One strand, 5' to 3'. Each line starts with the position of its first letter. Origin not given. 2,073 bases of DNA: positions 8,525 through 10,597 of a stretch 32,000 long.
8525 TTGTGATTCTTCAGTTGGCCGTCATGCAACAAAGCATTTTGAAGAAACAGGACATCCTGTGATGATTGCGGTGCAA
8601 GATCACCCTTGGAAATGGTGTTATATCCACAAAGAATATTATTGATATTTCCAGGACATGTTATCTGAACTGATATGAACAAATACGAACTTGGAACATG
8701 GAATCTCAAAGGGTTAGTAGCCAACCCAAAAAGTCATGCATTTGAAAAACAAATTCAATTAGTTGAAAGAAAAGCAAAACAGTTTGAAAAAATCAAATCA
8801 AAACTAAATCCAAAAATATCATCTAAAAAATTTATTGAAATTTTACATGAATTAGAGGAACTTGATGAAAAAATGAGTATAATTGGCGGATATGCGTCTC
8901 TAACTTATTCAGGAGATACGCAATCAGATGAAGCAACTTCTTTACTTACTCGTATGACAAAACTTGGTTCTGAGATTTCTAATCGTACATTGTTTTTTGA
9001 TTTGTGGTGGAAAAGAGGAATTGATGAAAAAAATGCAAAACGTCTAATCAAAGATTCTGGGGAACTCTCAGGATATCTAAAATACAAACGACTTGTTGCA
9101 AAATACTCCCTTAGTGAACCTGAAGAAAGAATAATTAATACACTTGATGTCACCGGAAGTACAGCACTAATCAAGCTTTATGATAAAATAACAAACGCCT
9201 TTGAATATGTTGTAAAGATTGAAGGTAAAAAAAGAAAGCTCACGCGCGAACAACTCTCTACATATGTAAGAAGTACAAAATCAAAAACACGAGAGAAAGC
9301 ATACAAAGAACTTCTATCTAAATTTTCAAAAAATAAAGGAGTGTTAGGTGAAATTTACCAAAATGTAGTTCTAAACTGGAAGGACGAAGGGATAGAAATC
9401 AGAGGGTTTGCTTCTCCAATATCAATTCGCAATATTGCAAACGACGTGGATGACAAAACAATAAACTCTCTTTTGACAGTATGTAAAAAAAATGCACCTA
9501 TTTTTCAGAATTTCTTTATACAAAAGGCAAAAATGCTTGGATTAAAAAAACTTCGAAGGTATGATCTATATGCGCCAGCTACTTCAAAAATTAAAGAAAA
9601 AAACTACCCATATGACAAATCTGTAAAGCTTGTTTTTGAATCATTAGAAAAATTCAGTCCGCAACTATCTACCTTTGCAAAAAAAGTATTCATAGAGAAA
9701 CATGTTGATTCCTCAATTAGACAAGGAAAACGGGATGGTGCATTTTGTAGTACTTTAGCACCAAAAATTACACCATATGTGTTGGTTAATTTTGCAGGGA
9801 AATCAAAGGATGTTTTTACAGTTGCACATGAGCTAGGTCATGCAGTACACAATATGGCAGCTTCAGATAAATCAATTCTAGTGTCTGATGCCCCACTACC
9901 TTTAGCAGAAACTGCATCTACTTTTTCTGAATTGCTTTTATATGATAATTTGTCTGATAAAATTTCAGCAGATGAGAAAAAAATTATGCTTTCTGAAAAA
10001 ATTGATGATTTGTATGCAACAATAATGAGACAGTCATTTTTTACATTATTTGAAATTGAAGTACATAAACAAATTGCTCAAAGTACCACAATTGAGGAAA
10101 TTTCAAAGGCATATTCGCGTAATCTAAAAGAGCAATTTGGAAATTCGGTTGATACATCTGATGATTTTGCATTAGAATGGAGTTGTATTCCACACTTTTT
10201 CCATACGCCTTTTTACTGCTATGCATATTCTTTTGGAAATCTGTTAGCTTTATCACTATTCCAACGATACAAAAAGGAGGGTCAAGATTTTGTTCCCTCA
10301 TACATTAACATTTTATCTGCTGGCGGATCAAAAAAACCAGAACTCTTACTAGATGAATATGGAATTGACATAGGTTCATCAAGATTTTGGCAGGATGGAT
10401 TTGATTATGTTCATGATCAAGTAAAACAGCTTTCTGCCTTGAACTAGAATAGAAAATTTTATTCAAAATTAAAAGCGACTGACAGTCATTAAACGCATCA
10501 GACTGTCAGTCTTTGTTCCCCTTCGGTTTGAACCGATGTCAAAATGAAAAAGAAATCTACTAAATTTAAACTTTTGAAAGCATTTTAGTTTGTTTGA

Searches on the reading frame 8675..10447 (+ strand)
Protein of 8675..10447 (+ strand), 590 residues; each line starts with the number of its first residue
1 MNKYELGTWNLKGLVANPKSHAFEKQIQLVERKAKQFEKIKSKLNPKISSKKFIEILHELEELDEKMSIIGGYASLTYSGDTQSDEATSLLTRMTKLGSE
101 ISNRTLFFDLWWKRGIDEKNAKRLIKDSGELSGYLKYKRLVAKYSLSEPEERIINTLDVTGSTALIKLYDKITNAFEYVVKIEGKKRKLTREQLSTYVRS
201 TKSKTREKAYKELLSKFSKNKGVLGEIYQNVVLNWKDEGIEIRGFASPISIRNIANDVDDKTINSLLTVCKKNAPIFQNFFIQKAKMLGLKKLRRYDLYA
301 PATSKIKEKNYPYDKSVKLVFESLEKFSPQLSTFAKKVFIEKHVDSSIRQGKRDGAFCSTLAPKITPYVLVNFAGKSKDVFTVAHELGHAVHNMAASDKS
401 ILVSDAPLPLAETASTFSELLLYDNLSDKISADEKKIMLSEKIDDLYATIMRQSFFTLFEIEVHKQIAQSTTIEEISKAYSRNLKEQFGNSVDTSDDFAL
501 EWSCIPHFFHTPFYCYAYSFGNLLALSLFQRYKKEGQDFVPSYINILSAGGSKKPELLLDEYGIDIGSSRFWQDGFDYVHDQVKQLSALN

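Call 39: search_protein_families(library=pfam, proteins=[window:8675-10447:+], max_evalue=0.001)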
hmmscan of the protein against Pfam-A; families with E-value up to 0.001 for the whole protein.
window:8675-10447:+ (590 aa): 2 families
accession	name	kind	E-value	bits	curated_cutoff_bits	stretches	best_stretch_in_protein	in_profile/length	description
PF01432.26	Peptidase_M3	-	2.1e-46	159.6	27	1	198-576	3-455/457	Peptidase family M3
PF08439.15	Peptidase_M3_N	-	5.2e-05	23.8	25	1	116-175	5-67/70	Oligopeptidase F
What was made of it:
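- The window also encodes an M3 oligopeptidase at 8675-10447 (call 39).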
